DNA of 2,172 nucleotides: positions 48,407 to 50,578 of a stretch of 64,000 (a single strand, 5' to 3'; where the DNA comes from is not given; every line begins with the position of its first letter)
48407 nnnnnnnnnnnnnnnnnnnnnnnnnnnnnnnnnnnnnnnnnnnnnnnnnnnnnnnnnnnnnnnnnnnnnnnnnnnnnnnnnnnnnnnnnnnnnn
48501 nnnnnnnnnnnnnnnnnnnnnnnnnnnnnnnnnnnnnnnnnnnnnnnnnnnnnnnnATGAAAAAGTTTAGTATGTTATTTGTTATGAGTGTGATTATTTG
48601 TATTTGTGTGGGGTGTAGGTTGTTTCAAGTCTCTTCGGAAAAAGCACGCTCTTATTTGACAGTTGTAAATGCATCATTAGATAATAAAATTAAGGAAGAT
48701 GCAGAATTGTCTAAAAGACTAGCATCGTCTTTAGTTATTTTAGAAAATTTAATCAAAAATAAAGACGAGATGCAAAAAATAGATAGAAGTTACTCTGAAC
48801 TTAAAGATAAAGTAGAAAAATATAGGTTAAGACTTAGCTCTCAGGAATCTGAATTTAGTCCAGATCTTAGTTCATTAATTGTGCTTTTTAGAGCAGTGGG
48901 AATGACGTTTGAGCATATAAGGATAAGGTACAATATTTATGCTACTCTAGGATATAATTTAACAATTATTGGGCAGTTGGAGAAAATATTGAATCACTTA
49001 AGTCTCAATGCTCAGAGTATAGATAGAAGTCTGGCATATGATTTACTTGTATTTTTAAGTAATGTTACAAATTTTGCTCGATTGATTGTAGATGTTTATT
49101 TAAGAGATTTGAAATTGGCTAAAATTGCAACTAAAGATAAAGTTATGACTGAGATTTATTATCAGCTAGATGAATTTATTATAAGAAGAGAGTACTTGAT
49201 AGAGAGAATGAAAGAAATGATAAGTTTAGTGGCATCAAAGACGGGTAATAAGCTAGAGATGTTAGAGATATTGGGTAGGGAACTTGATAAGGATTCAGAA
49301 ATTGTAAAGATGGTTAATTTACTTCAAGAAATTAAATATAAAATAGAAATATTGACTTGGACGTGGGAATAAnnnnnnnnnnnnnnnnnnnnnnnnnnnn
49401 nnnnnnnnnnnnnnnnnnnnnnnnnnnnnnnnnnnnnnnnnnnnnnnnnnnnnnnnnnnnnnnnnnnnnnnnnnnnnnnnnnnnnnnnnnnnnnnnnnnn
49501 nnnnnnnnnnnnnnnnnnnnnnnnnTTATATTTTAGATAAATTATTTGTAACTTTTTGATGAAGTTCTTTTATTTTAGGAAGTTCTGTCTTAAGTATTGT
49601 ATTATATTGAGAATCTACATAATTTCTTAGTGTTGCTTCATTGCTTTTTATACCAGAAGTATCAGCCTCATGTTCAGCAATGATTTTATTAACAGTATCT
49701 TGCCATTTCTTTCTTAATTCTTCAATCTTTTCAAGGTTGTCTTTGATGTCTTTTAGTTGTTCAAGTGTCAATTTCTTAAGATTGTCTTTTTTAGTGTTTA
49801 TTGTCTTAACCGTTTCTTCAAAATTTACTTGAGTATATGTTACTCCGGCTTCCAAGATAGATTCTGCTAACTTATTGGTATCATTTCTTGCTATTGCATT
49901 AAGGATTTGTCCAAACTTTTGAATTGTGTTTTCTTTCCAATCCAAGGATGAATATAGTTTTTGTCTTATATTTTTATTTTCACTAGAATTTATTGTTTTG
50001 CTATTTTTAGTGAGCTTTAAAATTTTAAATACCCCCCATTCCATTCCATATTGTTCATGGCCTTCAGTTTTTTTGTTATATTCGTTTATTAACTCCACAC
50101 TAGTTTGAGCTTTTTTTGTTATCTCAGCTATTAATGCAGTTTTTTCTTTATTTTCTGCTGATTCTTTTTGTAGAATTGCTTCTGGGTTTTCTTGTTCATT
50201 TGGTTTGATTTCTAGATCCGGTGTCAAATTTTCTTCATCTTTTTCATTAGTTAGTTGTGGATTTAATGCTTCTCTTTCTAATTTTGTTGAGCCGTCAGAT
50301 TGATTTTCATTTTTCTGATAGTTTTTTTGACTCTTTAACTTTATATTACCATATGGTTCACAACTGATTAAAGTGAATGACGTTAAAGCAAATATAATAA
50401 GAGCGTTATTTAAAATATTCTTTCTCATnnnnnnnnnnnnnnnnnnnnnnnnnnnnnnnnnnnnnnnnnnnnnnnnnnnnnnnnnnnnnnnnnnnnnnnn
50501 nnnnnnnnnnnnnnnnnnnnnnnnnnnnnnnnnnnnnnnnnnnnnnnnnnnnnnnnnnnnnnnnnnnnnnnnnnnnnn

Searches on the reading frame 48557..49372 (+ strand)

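Call 52: search_protein_families(library=ncbifam, proteins=[window:48557-49372:+], max_evalue=0.01)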
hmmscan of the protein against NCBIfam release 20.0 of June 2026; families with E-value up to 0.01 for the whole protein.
window:48557-49372:+ (271 aa): 1 family
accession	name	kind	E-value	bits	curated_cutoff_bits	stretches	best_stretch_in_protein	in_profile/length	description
NF033729.0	borfam54_2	equivalog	2.4e-05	24.2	30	1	7-222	11-220/226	complement regulator-acquiring protein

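Call 60: search_protein_families(library=pfam, proteins=[window:48557-49372:+], max_evalue=0.01)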
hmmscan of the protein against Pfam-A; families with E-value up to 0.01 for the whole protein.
window:48557-49372:+ (271 aa): 1 family
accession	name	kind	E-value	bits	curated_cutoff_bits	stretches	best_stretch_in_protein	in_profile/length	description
PF04420.19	CHD5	-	0.0053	17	29.3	0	11-130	2-125/159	CHD5-like protein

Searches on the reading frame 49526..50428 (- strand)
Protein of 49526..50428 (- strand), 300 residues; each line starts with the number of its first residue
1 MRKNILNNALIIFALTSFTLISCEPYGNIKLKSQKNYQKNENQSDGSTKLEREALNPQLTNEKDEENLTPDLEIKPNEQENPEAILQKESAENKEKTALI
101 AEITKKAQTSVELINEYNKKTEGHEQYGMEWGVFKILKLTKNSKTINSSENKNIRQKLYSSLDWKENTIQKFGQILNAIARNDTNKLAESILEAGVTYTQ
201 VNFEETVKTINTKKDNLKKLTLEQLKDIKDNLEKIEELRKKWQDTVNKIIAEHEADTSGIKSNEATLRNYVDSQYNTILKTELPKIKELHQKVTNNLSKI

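Call 52: search_protein_families(library=ncbifam, proteins=[window:49526-50428:-], max_evalue=0.01)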
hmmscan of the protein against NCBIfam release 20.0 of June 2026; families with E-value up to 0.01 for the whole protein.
window:49526-50428:- (300 aa): 3 families
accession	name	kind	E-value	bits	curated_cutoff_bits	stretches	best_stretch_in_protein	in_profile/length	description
NF033729.0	borfam54_2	equivalog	9e-21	74.6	30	1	1-255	1-225/226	complement regulator-acquiring protein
NF033730.0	borfam54_3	equivalog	1.7e-13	50.4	30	1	1-281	1-269/292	complement regulator-acquiring protein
NF033728.0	borfam54_1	equivalog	3e-13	49.9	30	1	116-278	178-364/377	complement regulator-acquiring protein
